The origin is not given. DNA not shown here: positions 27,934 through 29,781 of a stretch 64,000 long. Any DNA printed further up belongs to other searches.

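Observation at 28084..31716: Overlapping five-gene operon: ubiX - signal-anchored sequon-rich protein - 2-TM coiled-coil protein - guaAA - 515-aa unknown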

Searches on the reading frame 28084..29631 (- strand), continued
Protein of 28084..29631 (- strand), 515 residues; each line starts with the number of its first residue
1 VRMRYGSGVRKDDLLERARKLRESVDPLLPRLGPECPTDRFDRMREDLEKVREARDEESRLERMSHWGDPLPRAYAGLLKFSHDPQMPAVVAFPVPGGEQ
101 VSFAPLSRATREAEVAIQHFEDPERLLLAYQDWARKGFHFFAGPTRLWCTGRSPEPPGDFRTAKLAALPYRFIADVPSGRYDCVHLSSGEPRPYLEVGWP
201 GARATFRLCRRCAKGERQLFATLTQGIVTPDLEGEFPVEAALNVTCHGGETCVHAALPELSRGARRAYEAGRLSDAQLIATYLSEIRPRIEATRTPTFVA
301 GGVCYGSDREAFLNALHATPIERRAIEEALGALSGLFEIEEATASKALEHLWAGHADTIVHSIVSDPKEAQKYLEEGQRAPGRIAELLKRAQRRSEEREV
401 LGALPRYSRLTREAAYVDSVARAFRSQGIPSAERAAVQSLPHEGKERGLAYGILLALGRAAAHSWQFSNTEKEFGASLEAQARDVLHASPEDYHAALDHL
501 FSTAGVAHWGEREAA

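Call 32: find_encoding_contigs(protein=P0280, flank=7000, max_places=1)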
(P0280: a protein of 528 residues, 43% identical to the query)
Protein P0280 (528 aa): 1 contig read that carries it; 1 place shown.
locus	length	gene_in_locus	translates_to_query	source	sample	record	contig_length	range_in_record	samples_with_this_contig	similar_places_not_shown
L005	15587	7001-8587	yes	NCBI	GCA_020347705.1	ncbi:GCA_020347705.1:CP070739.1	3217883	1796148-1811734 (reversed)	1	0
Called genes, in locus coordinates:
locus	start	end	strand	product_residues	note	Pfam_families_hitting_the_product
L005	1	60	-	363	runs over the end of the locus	PF00155:Aminotran_1_2 (weak), PF01041:DegT_DnrJ_EryC1, PF01053:Cys_Met_Meta_PP (weak), PF01212:Beta_elim_lyase, PF00266:Aminotran_5 (weak)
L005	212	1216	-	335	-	PF01547:SBP_bac_1 (faint), PF13416:SBP_bac_8, PF13343:SBP_bac_6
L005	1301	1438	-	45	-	-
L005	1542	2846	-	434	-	PF01979:Amidohydro_1, PF07969:Amidohydro_3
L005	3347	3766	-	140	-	PF01134:GIDA (faint), PF01266:DAO (faint), PF03486:HI0933_like (faint), PF07992:Pyr_redox_2, PF13738:Pyr_redox_3 (weak), PF13450:NAD_binding_8 (weak), PF13738:Pyr_redox_3 (weak)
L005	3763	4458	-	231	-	PF00857:Isochorismatase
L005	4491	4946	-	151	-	PF19101:DUF5788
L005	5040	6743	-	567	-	PF01040:UbiA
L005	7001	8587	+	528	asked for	-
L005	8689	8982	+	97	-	-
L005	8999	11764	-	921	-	PF13191:AAA_16, PF13414:TPR_11 (faint), PF14938:SNAP (faint), PF00515:TPR_1 (faint), PF13424:TPR_12, PF13424:TPR_12, PF17874:TPR_MalT (weak), PF13424:TPR_12, +8 more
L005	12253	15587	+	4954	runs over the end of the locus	PF14252:DUF4347, PF00353:HemolysinCabind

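Call 33: find_encoding_contigs(protein=P0274, flank=7000, max_places=1)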
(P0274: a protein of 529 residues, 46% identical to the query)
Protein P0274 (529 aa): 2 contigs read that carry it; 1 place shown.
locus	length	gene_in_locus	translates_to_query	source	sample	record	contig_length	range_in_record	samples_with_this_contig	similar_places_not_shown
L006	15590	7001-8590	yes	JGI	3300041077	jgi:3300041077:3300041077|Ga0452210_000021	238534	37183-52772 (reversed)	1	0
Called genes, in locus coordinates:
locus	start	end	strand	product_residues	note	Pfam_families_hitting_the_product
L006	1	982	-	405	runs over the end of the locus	PF03463:eRF1_1, PF09723:Zn_ribbon_8 (faint), PF18854:baeRF_family10, PF03464:eRF1_2, PF18859:acVLRF1, PF03465:eRF1_3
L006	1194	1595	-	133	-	-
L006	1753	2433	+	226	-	PF00696:AA_kinase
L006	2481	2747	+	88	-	PF09889:DUF2116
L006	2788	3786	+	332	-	PF01467:CTP_transf_like, PF01931:NTPase_I-T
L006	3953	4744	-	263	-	PF23023:Anti-Pycsar_Apyc1, PF00753:Lactamase_B, PF12706:Lactamase_B_2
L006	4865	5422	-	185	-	-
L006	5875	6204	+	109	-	PF05402:PqqD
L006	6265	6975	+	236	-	-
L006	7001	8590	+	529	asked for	-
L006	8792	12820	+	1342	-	PF17802:SpaA (faint), PF13715:CarbopepD_reg_2 (faint), PF22904:NOMO1-like_2nd (faint), PF13205:Big_5, PF13620:CarboxypepD_reg (weak), PF13205:Big_5 (weak), PF17210:SdrD_B (weak)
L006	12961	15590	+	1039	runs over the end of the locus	PF05048:NosD, PF13229:Beta_helix, PF05048:NosD, PF13229:Beta_helix, PF05048:NosD, PF13229:Beta_helix, PF05048:NosD, PF13229:Beta_helix, +4 more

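Call 34: find_related_loci(query=A1, collection=genome_contigs, flank=8000)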
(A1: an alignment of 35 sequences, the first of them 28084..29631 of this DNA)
Query A1 (515 aa) in genome_contigs; peptide patterns used: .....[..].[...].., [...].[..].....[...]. (x = any residue, [..] = any of these).
117 stretches matched a pattern; 105 encode a relative of the query (tblastn E <= 1e-3); the best 80 are kept; 80 distinct loci.
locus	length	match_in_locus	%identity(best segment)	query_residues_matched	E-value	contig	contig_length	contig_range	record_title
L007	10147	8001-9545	95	1-515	0e+0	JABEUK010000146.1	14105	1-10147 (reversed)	MAG: Thermoplasmata archaeon isolate MAG 1 k99_2187629, whole genome shotgun sequence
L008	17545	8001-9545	91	1-515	0e+0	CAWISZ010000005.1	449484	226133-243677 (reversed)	MAG: uncultured Thermoplasmata archaeon isolate MFD09222.bin.1.49 genome assembly, contig: contig_95018, whole genome sh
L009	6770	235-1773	85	1-513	0e+0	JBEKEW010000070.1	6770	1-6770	MAG: Thermoplasmata archaeon isolate SPRUCE 215 SPRUCE_215_70, whole genome shotgun sequence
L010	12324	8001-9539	66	1-514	0e+0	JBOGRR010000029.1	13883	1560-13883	MAG: Thermoplasmata archaeon isolate SE1508_maxbin2.bin.13 NODE_899_length_13883_cov_1.950640, whole genome shotgun sequ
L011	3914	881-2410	67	1-511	0e+0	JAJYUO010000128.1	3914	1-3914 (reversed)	MAG: Thermoplasmata archaeon isolate FK1.bin102 NODE_28303_length_3914_cov_1.023766, whole genome shotgun sequence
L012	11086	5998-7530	64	1-512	0e+0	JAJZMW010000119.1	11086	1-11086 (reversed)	MAG: Thermoplasmata archaeon isolate MAS3.bin44 NODE_12268_length_11086_cov_1.229857, whole genome shotgun sequence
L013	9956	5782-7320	65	1-514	0e+0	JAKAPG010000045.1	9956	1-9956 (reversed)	MAG: Thermoplasmata archaeon isolate YF1.bin60 NODE_8529_length_9956_cov_1.218944, whole genome shotgun sequence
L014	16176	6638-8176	61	2-515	0e+0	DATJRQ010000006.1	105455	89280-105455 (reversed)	MAG TPA_asm: Thermoplasmata archaeon isolate SMAG_U14971 k141_3827276, whole genome shotgun sequence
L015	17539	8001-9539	62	2-515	0e+0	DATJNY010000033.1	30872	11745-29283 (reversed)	MAG TPA_asm: Thermoplasmata archaeon isolate SMAG_U14873 k141_1109055, whole genome shotgun sequence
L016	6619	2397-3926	62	2-512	0e+0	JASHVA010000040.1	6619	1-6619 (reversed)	MAG: Thermoplasmata archaeon isolate JOPF193 JOPF_N14C_contig_34679, whole genome shotgun sequence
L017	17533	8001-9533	63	1-512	0e+0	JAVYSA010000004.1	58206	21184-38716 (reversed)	MAG: Thermoplasmata archaeon isolate DRTY-16_202007_bins_23 DRTY-16_202007_bins_23_scaffold_4, whole genome shotgun sequ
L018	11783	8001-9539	61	2-515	0e+0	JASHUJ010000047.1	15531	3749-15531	MAG: Thermoplasmata archaeon isolate JOPF176 JOPF_N14C_contig_57256, whole genome shotgun sequence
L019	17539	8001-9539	61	2-515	0e+0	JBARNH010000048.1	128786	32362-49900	MAG: Thermoplasmata archaeon isolate MFD06118_ilm_asm_bin36 k127_205203, whole genome shotgun sequence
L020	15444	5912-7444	62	2-513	0e+0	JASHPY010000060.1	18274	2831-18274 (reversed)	MAG: Thermoplasmata archaeon isolate JOPF061 JOPF_A07C_contig_85130, whole genome shotgun sequence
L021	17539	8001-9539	61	2-515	0e+0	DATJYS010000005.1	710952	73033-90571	MAG TPA_asm: Thermoplasmata archaeon isolate SMAG_U15158 k141_1515387, whole genome shotgun sequence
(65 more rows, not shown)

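Call 38: list_cluster_members(proteins=[P0143, P0164, P0180, P0198, P0221, P0230, P0250, P0252, P0260, P0262])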
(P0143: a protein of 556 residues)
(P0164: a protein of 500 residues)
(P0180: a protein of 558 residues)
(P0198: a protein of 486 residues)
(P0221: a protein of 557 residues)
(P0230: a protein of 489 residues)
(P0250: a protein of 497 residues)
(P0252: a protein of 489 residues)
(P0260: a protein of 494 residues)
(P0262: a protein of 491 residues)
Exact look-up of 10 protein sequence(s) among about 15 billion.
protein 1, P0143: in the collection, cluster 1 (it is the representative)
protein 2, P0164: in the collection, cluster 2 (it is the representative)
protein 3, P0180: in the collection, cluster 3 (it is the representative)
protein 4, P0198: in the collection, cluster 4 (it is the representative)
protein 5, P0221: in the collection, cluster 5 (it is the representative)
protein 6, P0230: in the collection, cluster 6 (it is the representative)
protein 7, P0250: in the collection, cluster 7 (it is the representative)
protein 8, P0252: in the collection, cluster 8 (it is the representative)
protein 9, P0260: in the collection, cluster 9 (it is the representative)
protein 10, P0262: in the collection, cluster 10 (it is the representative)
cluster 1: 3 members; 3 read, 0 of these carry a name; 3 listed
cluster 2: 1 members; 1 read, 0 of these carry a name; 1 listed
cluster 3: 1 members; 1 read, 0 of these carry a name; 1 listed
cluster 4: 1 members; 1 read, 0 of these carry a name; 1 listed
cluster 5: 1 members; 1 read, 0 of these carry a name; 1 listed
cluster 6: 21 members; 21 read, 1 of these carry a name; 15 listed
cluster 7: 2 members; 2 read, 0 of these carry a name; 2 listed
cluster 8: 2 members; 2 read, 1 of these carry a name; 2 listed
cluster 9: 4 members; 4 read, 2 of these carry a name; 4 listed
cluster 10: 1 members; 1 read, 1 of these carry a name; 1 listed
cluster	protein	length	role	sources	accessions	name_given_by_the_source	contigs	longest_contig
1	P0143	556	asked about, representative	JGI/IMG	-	-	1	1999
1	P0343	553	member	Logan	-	-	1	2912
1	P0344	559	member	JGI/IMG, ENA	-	-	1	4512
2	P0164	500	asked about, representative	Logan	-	-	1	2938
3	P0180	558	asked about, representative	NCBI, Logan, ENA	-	-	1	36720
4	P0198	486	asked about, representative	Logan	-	-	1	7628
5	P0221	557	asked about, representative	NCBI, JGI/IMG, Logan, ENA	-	-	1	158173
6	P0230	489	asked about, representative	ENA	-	-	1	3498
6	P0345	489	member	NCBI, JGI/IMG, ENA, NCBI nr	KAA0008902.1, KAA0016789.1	MAG: hypothetical protein FE037_01105 [Thermoplasmata archaeon] | MAG: hypothetical protein FE042_00630 [Thermoplasmata archaeon]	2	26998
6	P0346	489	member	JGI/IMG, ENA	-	-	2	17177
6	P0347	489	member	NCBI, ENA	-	-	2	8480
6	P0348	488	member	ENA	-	-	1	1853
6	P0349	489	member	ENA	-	-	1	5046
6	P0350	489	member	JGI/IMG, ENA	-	-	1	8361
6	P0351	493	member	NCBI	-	-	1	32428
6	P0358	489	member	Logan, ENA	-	-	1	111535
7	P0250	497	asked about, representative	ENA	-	-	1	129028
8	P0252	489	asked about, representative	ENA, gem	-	-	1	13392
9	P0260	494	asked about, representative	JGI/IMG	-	hypothetical protein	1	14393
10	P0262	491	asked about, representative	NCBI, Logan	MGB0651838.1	MAG: hypothetical protein ACPGQL_01440 [Thermoplasmatota archaeon]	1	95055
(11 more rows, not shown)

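Call 39: find_encoding_contigs(protein=P0221, flank=6000, max_places=1)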
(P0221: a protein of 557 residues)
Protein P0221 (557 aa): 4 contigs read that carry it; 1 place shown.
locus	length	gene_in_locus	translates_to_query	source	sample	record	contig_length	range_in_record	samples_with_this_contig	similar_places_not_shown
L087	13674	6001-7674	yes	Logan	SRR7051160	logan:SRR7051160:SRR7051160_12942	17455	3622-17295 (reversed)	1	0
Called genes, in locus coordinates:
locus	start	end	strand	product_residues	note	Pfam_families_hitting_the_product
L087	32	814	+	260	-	PF01946:Thi4, PF00890:FAD_binding_2 (faint), PF01266:DAO (faint), PF12831:FAD_oxidored, PF13450:NAD_binding_8 (weak)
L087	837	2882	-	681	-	PF01364:Peptidase_C25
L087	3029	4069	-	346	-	PF26356:Pelota_N, PF03465:eRF1_3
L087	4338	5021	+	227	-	-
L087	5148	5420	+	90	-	PF00076:RRM_1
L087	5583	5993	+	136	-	PF00885:DMRL_synthase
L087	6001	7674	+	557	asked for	-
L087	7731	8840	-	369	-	PF18093:Trm5_N, PF25133:TYW2_N_2, PF02475:TRM5-TYW2_MTfase, PF05175:MTS (faint), PF06325:PrmA (weak)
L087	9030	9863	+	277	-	-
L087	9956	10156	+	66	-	-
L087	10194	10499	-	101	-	PF18446:DUF5611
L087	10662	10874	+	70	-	-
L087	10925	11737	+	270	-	-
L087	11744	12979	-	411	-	PF04389:Peptidase_M28 (weak), PF01546:Peptidase_M20, PF07687:M20_dimer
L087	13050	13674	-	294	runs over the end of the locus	PF04055:Radical_SAM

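Call 40: find_encoding_contigs(protein=P0262, flank=6000, max_places=1)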
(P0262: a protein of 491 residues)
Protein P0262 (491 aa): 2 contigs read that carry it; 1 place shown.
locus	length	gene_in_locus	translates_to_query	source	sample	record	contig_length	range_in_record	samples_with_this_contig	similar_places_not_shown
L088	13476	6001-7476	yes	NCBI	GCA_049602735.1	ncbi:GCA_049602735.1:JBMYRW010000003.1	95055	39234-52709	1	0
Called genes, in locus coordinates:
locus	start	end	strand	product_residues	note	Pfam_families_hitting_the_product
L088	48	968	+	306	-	-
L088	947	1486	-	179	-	-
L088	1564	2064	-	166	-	-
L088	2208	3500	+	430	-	-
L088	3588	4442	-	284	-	PF09509:Hypoth_Ymh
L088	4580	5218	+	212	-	PF02666:PS_Dcarbxylase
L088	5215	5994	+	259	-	PF01066:CDP-OH_P_transf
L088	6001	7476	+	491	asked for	-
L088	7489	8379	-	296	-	PF02775:TPP_enzyme_C, PF12367:PFO_beta_C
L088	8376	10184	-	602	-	PF01558:POR, PF01855:POR_N, PF17147:PFOR_II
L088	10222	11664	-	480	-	PF10633:NPCBM_assoc (weak)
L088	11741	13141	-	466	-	-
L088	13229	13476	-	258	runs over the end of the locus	PF00571:CBS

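Call 41: find_encoding_contigs(protein=P0250, flank=5000, max_places=1)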
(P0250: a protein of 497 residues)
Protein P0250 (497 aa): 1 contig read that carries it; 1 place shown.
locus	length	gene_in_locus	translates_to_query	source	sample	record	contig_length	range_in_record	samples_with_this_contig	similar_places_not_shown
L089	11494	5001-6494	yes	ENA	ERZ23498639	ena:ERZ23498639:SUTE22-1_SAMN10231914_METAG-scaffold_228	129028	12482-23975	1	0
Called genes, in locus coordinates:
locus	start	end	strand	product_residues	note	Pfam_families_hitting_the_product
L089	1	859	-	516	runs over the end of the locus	PF03853:YjeF_N, PF01256:Carb_kinase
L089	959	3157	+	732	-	PF00324:AA_permease, PF13520:AA_permease_2, PF21555:CCC_C_1st_pro, PF21554:CCC_C_2nd_pro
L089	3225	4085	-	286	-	PF01261:AP_endonuc_2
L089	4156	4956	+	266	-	PF01513:NAD_kinase, PF20143:NAD_kinase_C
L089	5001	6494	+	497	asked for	-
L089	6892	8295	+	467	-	-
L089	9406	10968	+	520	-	PF11977:RNase_Zc3h12a, PF16953:PRORP (weak)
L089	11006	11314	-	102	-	PF13470:PIN_3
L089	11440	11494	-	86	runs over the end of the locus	-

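Call 42: find_encoding_contigs(protein=P0358, flank=5000, max_places=1)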
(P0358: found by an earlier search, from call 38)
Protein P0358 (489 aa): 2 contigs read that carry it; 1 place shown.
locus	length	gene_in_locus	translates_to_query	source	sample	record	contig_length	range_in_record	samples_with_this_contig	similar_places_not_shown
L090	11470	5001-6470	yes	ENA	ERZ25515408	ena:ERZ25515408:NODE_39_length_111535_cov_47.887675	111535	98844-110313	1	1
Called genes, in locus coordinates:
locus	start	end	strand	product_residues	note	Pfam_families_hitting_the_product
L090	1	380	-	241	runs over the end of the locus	PF06745:ATPase, PF13481:AAA_25 (faint), PF23442:DUF7125 (faint)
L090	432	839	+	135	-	-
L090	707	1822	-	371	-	PF00465:Fe-ADH, PF13685:Fe-ADH_2, PF25137:ADH_Fe_C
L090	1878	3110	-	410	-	PF13098:Thioredoxin_2 (weak)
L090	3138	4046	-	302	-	PF13098:Thioredoxin_2 (weak), PF00578:AhpC-TSA, PF08534:Redoxin, PF13098:Thioredoxin_2 (weak), PF13905:Thioredoxin_8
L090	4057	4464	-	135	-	PF04756:OST3_OST6 (weak), PF00085:Thioredoxin, PF13098:Thioredoxin_2, PF13905:Thioredoxin_8 (faint)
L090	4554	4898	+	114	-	PF01978:TrmB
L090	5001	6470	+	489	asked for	-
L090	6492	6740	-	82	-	-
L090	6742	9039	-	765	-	PF08351:TmcA_N, PF05127:NAT10_TcmA_helicase, PF13718:GNAT_acetyltr_2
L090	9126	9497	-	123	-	-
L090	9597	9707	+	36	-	-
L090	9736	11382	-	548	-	PF01268:FTHFS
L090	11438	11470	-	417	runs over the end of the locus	?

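Call 43: find_encoding_contigs(protein=P0328, flank=5000, max_places=1)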
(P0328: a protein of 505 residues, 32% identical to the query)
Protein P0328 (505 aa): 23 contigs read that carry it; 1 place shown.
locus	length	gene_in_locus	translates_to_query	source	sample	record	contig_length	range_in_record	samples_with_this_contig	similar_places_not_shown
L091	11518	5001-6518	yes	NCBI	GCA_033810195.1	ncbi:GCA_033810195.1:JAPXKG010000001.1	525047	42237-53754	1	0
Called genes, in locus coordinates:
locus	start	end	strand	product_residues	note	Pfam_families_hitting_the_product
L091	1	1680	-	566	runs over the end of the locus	PF14716:HHH_8, PF14520:HHH_5, PF14791:DNA_pol_B_thumb, PF02811:PHP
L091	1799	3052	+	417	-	PF02812:ELFV_dehydrog_N, PF00208:ELFV_dehydrog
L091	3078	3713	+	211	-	PF04967:HTH_10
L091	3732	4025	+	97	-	PF01918:Alba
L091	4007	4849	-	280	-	PF05763:DUF835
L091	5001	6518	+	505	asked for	-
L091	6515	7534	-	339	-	PF18093:Trm5_N, PF25133:TYW2_N_2, PF02475:TRM5-TYW2_MTfase, PF13649:Methyltransf_25 (weak)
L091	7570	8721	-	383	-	PF01266:DAO (faint), PF01494:FAD_binding_3, PF05834:Lycopene_cycl, PF22578:GGR_cat (weak)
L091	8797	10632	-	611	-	PF00111:Fer2, PF17650:RACo_linker, PF17651:Raco_middle, PF14574:RACo_C_ter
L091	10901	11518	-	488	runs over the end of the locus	PF14010:PEPcase_2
